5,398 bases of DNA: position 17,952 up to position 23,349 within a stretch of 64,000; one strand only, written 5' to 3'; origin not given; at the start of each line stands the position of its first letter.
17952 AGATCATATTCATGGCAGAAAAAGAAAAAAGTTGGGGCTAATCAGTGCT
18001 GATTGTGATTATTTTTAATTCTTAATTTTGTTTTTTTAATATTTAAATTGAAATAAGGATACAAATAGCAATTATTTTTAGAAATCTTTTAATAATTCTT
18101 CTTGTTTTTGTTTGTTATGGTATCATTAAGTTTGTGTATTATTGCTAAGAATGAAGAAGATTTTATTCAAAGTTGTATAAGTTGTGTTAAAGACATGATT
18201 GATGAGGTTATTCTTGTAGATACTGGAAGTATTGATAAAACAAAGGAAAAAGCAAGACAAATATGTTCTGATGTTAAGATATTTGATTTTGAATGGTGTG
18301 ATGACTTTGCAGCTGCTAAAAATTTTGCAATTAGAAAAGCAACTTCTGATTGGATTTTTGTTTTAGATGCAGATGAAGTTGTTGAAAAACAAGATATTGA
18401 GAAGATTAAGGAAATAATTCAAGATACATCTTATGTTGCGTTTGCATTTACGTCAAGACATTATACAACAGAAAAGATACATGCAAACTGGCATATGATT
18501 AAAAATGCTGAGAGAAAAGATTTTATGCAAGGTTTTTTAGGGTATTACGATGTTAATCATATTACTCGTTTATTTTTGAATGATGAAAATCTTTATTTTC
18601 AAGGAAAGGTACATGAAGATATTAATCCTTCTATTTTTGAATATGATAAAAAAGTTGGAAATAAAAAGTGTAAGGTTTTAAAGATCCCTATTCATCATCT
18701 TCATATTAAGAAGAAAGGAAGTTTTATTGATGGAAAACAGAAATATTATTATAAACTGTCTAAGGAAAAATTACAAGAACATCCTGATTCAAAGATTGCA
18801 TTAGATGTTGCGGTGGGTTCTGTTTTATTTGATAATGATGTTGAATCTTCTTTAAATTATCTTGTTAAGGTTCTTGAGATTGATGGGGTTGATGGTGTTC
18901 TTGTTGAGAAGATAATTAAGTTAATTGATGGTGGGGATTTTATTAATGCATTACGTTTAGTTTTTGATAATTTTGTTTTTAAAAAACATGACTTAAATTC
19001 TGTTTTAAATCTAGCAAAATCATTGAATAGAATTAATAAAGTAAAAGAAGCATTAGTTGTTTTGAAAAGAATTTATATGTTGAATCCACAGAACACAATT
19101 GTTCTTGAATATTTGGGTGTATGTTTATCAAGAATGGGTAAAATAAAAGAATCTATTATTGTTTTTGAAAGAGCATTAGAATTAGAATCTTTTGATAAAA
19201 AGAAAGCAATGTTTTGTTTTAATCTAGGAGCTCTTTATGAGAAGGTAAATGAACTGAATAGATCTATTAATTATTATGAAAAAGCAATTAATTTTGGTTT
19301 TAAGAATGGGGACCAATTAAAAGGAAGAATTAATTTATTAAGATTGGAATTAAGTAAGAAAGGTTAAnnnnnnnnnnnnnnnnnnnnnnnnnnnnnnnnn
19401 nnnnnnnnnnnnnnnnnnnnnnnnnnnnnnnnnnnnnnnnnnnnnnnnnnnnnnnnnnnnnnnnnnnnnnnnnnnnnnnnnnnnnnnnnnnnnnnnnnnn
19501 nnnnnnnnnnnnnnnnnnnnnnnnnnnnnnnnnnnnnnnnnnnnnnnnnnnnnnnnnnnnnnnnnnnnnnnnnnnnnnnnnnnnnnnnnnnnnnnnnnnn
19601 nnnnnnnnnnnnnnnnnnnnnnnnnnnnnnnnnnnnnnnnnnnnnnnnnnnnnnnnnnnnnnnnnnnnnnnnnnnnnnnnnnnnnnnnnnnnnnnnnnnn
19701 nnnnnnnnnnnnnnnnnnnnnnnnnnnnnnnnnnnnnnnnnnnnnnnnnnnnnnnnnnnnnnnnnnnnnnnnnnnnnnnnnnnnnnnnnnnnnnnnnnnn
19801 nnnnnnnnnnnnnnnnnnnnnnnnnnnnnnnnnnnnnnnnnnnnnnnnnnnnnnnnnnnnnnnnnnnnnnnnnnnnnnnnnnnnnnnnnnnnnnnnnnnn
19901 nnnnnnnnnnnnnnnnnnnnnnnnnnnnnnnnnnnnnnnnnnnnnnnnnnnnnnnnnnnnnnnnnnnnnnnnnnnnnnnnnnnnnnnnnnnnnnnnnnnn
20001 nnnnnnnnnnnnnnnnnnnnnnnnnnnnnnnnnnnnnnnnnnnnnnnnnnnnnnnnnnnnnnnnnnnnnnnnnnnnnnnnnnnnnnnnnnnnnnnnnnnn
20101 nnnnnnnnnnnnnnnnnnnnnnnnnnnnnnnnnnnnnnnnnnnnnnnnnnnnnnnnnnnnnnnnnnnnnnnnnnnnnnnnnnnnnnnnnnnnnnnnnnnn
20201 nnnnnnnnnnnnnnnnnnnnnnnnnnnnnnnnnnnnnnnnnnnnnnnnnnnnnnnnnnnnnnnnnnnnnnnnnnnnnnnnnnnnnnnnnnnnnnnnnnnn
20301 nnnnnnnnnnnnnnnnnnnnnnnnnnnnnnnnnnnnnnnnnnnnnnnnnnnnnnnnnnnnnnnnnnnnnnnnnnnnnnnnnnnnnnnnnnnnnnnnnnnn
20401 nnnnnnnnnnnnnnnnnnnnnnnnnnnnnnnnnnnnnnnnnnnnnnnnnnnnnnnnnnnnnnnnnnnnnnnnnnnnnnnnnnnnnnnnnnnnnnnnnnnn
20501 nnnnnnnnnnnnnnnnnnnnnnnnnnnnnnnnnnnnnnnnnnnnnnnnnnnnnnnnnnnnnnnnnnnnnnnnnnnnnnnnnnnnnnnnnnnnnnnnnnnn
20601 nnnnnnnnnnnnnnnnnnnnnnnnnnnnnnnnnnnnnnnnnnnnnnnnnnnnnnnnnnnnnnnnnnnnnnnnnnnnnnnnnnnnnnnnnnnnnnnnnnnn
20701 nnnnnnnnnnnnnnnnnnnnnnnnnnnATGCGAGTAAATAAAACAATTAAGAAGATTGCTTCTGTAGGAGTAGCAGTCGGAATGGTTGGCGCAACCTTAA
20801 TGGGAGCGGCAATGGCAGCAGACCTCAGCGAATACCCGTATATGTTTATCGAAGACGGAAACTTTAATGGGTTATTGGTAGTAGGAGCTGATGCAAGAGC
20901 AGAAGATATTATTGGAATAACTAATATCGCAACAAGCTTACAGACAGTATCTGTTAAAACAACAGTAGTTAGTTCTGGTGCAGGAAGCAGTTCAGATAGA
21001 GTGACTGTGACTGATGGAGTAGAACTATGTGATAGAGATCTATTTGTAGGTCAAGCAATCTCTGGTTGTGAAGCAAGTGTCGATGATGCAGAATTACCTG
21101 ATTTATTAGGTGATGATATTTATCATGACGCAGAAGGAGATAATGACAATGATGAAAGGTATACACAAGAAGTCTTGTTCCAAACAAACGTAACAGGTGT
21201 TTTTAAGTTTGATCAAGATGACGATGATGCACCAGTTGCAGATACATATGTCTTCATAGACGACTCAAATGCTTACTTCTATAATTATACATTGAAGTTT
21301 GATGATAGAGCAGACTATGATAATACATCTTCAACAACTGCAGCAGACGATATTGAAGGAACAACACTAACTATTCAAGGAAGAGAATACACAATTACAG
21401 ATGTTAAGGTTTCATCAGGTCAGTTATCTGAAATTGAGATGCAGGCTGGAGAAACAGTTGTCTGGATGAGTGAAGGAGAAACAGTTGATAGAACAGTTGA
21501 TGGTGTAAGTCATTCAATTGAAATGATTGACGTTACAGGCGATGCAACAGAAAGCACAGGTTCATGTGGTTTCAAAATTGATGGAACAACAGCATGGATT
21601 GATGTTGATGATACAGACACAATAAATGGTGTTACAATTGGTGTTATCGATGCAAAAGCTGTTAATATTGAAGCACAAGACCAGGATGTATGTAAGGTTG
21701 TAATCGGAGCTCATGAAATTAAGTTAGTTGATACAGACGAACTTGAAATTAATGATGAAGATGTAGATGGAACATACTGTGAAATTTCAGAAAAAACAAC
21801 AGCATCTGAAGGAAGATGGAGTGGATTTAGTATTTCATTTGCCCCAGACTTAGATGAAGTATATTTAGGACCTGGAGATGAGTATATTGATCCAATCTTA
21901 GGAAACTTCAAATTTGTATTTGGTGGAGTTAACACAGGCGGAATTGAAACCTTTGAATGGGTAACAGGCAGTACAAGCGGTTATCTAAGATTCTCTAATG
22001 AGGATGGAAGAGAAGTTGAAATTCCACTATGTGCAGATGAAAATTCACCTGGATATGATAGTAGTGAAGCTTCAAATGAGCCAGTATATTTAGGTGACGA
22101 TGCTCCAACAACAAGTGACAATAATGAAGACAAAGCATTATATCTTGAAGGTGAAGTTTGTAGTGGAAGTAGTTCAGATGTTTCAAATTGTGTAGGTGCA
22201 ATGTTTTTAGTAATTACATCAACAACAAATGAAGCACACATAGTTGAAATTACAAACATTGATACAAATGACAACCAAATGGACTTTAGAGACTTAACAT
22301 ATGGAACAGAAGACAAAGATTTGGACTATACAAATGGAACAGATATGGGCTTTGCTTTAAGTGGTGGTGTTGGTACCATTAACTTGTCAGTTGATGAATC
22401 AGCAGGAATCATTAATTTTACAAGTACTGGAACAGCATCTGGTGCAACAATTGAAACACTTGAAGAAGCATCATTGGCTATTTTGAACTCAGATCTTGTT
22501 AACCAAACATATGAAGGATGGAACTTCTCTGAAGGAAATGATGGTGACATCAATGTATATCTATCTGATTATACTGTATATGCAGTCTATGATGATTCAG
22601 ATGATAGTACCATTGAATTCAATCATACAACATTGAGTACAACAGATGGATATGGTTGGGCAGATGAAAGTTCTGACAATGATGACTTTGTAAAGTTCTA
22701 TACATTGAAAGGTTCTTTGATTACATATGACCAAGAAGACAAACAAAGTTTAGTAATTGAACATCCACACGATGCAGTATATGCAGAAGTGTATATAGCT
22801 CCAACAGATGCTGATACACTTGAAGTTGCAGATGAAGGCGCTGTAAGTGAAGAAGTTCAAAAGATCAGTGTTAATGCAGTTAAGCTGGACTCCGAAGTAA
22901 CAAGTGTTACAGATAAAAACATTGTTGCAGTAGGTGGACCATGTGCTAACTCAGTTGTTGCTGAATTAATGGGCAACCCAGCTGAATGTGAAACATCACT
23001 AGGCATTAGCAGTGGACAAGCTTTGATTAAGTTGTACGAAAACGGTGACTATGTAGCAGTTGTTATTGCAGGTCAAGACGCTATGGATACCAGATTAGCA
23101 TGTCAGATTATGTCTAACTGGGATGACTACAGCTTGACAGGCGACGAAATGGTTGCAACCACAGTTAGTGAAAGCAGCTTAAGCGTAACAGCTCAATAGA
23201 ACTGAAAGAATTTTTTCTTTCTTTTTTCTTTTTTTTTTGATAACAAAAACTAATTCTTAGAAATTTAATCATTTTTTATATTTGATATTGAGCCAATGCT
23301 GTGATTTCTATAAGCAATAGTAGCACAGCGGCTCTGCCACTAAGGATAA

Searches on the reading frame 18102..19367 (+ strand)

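Call 60: search_protein_families(library=pfam, proteins=[window:18102-19367:+], max_evalue=0.001)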
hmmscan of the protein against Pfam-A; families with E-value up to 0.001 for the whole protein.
window:18102-19367:+ (421 aa): 8 families
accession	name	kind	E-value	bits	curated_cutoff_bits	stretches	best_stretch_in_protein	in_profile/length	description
PF00535.33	Glycos_transf_2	-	5.8e-25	88.6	23.3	1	10-146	1-144/168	Glycosyl transferase family 2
PF07719.23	TPR_2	-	7.5e-11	41.7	27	0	335-362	4-31/34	Tetratricopeptide repeat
PF13181.12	TPR_8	-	2.1e-10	40.4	25.7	0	372-396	4-28/34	Tetratricopeptide repeat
PF00515.34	TPR_1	-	3.8e-10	39.6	27.8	0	372-396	4-28/34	Tetratricopeptide repeat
PF13704.12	Glyco_tranf_2_4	-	3.3e-07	31.1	27.5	1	16-98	1-88/98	Glycosyl transferase family 2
PF13424.12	TPR_12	-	2.3e-06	28.1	30.1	1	335-397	6-73/77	Tetratricopeptide repeat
PF10111.15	Glyco_tranf_2_2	-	1.4e-05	25.2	27.3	1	11-108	4-108/276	Glycosyltransferase like family 2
PF13176.12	TPR_7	-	3.7e-05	23.9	27.9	0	372-396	2-28/36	Tetratricopeptide repeat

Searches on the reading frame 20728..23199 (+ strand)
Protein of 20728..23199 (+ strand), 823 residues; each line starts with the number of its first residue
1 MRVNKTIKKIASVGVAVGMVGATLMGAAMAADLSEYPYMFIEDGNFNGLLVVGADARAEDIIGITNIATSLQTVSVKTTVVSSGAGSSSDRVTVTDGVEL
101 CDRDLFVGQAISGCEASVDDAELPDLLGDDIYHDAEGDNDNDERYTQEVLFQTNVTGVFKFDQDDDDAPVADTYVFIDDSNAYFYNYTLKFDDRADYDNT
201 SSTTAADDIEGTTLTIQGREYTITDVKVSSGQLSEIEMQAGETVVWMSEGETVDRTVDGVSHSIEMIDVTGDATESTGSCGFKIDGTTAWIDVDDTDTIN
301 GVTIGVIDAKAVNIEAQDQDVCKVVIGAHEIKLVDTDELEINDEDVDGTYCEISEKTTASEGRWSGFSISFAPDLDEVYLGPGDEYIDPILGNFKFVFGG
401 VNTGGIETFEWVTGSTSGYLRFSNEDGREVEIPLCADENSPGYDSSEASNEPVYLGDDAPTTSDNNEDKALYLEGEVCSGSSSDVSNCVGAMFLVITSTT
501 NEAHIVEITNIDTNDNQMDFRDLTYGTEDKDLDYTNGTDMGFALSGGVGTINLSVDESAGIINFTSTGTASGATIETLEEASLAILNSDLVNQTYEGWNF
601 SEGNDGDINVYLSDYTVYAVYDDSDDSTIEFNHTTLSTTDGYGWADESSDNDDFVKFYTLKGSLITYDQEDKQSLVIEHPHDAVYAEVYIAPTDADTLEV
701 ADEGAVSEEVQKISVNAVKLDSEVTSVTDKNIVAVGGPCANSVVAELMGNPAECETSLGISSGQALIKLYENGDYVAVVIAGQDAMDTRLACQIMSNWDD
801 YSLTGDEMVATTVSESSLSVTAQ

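Call 60: search_protein_families(library=pfam, proteins=[window:20728-23199:+], max_evalue=0.001)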
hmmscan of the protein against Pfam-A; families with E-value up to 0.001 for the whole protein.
window:20728-23199:+ (823 aa): 1 family
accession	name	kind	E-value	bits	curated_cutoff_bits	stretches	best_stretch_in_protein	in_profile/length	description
PF05124.17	S_layer_C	-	1.6e-17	64.1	23.9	1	32-793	1-171/177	S-layer like family, outer domain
